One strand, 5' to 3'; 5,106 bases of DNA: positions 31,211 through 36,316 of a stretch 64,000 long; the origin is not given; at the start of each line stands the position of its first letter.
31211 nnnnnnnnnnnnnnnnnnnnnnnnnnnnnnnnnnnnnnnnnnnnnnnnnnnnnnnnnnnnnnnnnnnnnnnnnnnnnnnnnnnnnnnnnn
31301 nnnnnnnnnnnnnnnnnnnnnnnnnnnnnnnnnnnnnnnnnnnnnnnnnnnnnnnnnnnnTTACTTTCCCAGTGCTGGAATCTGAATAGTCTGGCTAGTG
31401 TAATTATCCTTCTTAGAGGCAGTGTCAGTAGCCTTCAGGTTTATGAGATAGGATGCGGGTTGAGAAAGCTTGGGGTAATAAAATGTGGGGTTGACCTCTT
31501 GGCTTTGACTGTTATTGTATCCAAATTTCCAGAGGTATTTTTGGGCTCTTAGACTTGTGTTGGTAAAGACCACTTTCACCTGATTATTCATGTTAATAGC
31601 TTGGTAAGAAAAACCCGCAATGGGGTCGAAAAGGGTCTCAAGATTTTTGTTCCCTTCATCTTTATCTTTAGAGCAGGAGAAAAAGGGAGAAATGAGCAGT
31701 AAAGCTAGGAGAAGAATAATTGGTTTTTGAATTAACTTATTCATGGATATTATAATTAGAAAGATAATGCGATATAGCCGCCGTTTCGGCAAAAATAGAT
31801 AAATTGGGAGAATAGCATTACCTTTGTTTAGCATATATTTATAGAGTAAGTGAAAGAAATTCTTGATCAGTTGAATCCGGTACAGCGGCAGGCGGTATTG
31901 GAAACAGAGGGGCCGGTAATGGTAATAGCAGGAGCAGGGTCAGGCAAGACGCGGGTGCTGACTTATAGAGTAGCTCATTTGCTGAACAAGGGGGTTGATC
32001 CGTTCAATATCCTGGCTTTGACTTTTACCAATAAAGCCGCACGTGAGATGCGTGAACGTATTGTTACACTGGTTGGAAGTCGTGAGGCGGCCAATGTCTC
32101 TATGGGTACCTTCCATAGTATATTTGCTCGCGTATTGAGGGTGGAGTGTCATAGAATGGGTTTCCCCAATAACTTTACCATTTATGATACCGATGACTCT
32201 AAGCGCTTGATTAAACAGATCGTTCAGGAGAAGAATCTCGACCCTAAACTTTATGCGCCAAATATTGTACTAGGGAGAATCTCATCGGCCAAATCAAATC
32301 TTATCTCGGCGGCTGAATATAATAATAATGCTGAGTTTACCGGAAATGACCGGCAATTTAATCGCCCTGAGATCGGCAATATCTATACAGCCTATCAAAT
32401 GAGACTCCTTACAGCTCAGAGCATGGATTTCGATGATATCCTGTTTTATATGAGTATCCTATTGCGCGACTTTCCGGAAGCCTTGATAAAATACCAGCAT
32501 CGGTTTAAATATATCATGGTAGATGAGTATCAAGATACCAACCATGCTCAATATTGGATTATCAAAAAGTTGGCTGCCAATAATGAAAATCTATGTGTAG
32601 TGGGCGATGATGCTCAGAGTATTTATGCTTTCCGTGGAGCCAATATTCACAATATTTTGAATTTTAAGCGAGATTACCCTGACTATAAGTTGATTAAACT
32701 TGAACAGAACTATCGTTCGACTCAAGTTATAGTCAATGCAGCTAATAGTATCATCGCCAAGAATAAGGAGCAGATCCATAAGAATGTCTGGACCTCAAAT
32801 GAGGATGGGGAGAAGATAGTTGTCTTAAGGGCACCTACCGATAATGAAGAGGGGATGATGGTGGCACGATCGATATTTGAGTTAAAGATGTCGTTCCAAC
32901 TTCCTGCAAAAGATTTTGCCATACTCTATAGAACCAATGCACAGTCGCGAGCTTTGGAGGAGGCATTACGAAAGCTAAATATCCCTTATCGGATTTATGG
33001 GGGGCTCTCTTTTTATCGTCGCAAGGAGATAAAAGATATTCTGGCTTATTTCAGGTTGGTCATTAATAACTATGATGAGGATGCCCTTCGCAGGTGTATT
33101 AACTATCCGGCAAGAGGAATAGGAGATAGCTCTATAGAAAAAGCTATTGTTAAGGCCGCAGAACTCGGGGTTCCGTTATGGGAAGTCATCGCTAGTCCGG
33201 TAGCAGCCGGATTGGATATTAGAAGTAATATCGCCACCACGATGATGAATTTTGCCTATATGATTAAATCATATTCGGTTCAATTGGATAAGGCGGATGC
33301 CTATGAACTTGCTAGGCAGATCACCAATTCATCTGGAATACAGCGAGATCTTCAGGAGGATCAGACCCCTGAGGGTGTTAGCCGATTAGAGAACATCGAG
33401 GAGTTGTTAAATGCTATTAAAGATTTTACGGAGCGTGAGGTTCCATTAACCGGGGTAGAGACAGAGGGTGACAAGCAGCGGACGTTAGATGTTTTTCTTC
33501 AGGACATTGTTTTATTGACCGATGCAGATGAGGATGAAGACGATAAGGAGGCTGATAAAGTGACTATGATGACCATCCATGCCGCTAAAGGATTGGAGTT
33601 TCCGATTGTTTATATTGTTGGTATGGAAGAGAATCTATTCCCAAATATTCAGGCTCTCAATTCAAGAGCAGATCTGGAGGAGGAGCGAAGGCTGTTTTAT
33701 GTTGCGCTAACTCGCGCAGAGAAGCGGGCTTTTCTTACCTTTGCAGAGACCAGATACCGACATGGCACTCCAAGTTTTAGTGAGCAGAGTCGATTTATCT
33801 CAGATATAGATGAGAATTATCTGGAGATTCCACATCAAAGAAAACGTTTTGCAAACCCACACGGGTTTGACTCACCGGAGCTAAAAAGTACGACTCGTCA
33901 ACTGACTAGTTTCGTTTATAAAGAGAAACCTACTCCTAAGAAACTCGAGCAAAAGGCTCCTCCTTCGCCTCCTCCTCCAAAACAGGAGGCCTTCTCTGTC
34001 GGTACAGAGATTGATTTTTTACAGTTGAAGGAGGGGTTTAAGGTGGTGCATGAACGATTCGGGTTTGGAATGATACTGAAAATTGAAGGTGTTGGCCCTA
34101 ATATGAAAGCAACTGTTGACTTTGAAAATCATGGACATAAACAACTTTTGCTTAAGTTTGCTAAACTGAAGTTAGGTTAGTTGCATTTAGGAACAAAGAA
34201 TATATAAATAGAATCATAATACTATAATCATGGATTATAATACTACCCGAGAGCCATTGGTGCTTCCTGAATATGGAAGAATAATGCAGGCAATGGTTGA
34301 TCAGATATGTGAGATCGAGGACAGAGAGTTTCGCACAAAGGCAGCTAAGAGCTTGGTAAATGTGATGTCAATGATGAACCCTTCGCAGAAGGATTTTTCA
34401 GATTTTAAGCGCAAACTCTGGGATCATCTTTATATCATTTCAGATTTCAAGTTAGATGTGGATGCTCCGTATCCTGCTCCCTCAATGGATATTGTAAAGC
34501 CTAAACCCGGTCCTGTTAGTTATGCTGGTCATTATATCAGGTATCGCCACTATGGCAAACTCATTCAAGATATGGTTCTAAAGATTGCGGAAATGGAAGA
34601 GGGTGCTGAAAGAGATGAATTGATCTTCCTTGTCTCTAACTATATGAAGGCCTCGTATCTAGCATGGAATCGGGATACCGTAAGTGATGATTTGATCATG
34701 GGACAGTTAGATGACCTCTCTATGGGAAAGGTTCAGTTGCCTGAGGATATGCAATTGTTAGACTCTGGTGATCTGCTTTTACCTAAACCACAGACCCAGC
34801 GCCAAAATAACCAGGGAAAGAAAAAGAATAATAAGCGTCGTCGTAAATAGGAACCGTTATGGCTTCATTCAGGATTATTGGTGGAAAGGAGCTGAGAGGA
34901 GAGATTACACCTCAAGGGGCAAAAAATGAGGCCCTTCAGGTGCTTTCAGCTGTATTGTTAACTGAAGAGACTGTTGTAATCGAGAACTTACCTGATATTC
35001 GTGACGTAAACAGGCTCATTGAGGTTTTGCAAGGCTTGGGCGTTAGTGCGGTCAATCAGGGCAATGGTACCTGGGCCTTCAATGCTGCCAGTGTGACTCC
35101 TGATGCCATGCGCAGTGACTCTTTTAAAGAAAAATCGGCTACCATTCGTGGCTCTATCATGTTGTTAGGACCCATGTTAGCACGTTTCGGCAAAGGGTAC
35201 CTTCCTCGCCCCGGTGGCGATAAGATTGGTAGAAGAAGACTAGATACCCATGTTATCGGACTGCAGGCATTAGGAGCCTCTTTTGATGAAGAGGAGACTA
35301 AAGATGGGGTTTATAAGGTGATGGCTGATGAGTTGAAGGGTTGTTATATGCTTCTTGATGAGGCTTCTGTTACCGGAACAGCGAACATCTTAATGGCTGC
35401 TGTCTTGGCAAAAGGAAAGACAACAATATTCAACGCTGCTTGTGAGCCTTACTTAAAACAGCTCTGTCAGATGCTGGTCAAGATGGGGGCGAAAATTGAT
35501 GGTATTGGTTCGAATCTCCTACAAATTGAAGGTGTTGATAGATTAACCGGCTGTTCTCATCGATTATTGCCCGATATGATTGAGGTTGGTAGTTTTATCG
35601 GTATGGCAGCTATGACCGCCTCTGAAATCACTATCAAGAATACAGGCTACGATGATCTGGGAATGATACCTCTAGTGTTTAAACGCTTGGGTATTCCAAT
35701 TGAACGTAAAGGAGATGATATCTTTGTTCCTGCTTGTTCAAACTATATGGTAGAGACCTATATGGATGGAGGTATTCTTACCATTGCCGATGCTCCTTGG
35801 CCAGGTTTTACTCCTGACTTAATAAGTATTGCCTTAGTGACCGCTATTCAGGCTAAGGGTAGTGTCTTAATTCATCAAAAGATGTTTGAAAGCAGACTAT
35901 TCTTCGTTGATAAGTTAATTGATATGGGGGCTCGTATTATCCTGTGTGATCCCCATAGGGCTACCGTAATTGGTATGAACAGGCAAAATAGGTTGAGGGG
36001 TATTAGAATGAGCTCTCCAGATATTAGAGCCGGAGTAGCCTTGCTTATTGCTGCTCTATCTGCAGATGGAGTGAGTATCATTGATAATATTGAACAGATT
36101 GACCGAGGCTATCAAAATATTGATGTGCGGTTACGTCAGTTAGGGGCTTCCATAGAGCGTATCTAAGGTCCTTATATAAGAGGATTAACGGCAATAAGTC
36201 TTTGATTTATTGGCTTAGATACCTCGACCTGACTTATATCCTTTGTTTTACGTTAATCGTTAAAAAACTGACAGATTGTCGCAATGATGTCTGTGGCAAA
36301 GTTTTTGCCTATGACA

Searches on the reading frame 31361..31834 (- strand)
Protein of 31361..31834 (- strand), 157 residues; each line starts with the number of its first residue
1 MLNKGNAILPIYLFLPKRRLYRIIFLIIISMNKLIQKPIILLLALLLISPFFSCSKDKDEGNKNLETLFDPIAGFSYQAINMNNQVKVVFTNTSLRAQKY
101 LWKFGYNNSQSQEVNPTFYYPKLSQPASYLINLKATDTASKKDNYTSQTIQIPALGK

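Call 72: search_protein_families(library=pfam, proteins=[window:31361-31834:-], max_evalue=0.01)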
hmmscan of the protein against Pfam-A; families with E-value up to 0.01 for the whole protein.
window:31361-31834:- (157 aa): 1 family
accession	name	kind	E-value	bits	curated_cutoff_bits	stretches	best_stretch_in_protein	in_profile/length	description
PF18911.6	PKD_4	-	0.007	16.8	27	1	87-149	23-82/85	PKD domain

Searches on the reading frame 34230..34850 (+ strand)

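Call 71: search_protein_families(library=pfam, proteins=[window:34230-34850:+], max_evalue=0.00001)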
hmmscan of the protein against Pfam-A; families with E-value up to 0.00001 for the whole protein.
window:34230-34850:+ (206 aa): 1 family
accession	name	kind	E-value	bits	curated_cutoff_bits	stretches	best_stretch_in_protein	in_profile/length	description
PF14123.11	DUF4290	-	2.4e-67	226.3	27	1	1-172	1-172/174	Domain of unknown function (DUF4290)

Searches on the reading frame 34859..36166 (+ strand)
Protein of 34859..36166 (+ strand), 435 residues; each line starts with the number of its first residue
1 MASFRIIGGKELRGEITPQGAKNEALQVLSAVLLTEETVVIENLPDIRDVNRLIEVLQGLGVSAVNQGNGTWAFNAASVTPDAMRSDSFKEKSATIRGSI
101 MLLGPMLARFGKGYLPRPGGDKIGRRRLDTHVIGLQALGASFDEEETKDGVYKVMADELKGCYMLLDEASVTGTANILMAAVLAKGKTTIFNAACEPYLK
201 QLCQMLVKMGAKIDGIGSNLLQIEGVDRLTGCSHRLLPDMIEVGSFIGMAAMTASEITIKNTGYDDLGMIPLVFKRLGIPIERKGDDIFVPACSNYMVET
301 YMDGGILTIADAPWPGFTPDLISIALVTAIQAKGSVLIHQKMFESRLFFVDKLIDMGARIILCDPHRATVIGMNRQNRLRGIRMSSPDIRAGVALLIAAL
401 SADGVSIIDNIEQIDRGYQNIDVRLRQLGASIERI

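Call 71: search_protein_families(library=pfam, proteins=[window:34859-36166:+], max_evalue=0.00001)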
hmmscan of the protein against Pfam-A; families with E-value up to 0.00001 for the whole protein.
window:34859-36166:+ (435 aa): 1 family
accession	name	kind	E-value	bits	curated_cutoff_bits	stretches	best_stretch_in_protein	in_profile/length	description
PF00275.25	EPSP_synthase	-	2.2e-62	211.6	22.8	1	8-421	3-413/417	EPSP synthase (3-phosphoshikimate 1-carboxyvinyltransferase)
